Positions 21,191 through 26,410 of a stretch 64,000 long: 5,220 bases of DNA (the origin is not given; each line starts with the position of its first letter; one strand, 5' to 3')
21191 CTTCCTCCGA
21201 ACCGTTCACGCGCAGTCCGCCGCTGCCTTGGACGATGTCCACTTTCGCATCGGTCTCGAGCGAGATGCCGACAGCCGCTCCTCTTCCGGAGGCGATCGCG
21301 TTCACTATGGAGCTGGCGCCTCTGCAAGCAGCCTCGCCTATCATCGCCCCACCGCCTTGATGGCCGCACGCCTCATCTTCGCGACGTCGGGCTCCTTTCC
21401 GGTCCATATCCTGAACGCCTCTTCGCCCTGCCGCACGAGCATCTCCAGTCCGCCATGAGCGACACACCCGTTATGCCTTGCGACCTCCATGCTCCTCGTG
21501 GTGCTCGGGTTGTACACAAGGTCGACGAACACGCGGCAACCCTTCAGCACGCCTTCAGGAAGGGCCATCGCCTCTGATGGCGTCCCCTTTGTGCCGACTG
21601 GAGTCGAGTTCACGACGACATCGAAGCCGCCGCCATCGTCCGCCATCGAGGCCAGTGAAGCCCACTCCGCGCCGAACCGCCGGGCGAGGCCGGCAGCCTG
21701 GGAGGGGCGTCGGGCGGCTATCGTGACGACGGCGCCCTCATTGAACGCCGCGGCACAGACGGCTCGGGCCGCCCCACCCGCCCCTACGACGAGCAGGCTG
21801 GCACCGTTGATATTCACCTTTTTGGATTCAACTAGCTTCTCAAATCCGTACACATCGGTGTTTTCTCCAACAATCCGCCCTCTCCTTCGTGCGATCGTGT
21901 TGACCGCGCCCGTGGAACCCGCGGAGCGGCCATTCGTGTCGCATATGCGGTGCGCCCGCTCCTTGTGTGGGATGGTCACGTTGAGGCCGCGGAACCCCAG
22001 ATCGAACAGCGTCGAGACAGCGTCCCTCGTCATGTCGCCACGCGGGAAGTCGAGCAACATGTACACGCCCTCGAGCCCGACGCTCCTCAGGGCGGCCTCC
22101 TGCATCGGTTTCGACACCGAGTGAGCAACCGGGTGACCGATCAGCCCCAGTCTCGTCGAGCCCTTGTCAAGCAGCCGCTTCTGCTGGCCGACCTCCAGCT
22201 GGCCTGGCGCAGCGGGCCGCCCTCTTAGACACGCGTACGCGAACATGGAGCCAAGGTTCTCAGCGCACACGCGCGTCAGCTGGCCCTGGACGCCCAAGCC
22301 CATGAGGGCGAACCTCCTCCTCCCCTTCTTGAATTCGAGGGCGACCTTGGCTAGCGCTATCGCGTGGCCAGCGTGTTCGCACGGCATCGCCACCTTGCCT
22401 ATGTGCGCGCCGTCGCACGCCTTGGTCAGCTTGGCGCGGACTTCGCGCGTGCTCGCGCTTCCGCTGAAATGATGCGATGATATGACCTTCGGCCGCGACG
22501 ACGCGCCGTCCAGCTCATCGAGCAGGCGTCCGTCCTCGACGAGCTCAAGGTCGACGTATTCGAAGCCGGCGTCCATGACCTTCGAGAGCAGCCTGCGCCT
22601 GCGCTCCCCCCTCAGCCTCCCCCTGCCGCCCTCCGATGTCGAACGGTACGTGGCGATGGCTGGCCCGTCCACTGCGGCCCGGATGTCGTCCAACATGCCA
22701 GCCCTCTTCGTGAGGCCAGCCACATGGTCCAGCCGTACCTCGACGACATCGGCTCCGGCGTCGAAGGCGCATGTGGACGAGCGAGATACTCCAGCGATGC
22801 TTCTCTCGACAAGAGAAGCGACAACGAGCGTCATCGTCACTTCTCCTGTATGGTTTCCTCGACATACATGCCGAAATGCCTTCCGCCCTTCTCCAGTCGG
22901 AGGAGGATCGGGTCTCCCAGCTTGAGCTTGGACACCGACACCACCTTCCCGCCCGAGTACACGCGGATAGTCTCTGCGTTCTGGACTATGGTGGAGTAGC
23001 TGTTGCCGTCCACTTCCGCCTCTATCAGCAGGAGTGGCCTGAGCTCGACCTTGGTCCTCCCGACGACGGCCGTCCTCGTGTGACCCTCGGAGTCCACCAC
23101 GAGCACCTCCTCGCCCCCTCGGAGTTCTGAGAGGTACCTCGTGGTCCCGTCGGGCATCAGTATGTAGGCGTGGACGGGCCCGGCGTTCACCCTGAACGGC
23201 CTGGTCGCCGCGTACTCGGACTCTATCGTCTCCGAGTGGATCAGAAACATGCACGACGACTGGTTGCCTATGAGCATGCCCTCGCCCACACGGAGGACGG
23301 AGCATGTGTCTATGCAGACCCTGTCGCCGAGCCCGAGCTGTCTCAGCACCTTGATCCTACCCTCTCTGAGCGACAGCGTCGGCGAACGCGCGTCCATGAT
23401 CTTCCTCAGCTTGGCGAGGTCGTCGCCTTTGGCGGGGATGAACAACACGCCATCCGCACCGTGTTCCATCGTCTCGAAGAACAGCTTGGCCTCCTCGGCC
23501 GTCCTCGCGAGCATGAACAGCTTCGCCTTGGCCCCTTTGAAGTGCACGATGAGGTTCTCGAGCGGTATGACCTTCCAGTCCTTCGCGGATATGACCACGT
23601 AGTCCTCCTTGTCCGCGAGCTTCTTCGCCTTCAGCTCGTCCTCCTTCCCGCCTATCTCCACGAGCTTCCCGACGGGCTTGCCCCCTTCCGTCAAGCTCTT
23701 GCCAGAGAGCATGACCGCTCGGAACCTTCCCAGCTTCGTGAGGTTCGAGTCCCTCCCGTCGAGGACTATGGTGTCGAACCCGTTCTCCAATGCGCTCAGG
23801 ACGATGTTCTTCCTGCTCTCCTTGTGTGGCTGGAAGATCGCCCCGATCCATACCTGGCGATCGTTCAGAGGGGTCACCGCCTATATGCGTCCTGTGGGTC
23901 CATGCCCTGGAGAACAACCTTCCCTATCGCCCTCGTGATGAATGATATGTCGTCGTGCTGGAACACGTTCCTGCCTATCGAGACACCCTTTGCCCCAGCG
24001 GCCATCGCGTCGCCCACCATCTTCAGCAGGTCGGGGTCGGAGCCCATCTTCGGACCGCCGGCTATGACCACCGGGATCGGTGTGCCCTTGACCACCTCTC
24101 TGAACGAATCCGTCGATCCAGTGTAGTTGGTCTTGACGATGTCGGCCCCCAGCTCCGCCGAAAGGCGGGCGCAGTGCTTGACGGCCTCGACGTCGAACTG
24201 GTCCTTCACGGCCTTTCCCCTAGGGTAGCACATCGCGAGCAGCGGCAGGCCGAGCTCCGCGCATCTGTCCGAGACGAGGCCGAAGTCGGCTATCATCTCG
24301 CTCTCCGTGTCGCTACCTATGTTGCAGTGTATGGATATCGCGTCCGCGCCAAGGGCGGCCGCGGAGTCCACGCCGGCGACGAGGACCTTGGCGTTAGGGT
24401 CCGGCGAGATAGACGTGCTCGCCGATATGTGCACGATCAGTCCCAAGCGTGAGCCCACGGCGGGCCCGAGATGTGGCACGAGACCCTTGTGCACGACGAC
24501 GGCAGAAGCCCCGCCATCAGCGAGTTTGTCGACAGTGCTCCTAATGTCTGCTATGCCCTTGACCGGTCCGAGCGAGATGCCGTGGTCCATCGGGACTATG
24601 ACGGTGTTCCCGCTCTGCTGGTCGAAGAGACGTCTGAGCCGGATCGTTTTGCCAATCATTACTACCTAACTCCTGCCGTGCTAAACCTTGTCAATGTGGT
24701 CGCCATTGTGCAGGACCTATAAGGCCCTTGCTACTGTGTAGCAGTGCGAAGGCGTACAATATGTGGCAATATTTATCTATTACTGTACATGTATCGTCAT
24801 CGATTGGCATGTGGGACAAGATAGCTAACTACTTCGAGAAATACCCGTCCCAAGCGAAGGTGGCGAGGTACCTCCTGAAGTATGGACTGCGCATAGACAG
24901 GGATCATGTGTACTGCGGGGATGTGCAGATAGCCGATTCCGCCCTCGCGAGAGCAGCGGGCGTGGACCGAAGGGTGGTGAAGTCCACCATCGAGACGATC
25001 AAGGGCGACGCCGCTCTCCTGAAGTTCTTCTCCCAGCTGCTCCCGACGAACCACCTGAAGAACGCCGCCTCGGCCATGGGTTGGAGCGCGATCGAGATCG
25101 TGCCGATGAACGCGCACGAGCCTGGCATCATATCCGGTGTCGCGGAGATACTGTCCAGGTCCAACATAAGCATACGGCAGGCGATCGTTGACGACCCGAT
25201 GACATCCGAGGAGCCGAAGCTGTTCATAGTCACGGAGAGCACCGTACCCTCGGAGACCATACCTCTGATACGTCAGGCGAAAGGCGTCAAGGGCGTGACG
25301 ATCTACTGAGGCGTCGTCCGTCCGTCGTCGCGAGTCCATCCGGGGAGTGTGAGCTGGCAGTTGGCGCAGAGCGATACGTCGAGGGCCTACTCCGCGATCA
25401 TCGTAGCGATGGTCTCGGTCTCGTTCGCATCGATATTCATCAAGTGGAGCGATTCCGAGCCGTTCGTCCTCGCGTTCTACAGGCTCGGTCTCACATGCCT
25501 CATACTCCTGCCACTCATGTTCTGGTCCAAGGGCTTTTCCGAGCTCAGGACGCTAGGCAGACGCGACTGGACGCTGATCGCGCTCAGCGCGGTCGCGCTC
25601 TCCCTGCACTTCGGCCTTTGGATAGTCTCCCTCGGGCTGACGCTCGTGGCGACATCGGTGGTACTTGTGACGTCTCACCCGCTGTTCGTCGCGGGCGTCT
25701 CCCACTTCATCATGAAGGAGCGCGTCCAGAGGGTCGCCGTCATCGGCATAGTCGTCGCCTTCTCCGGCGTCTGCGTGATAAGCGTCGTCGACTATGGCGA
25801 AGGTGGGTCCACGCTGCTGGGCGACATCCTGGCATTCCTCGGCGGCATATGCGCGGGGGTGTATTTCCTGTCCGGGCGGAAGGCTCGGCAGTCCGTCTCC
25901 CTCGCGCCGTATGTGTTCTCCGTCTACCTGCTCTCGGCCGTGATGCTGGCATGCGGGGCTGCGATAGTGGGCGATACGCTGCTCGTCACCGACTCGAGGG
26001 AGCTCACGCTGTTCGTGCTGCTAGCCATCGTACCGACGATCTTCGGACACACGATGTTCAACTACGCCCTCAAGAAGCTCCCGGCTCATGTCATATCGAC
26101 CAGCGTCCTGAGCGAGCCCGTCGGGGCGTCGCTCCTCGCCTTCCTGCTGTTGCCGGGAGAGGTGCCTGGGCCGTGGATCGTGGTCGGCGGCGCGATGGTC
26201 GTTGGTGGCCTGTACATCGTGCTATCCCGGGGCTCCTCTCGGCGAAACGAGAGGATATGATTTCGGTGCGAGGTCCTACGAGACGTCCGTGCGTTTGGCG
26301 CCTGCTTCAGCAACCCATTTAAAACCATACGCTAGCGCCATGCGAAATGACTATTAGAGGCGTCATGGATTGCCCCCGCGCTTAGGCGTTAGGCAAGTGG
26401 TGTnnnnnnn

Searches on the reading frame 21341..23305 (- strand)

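Call 24: search_protein_families(library=pfam, proteins=[window:21341-23305:-], max_evalue=0.00001)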
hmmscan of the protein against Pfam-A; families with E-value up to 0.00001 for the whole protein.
window:21341-23305:- (654 aa): 4 families
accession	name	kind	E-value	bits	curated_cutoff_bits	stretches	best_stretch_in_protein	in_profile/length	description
PF01487.21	DHquinase_I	-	1.3e-31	111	22.2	1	164-377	3-228/230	Type I 3-dehydroquinase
PF08501.16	Shikimate_dh_N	-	2.4e-20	73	27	1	388-471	1-83/83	Shikimate dehydrogenase substrate binding domain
PF18317.6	SDH_C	-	6.7e-14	51.8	25.8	1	619-648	1-30/31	Shikimate 5'-dehydrogenase C-terminal domain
PF01488.26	Shikimate_DH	-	6.6e-06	26.7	24.3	0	491-570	2-85/138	Shikimate / quinate 5-dehydrogenase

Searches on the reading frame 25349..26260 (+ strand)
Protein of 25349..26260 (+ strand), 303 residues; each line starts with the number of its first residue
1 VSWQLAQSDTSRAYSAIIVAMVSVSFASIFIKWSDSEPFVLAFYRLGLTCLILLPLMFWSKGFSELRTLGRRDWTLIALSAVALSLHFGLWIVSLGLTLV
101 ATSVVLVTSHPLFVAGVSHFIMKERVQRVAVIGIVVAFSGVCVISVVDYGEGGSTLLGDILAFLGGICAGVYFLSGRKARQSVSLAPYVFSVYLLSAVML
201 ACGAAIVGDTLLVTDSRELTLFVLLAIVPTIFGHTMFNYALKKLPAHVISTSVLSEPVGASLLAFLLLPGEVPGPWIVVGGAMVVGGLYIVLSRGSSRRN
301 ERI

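Call 3: search_protein_families(library=pfam, proteins=[window:25349-26260:+])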
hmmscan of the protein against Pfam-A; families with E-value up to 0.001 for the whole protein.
window:25349-26260:+ (303 aa): 1 family
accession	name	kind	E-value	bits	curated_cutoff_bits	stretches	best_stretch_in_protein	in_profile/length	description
PF00892.27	EamA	-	4.6e-31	108.3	28.2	2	157-292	2-134/135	EamA-like transporter family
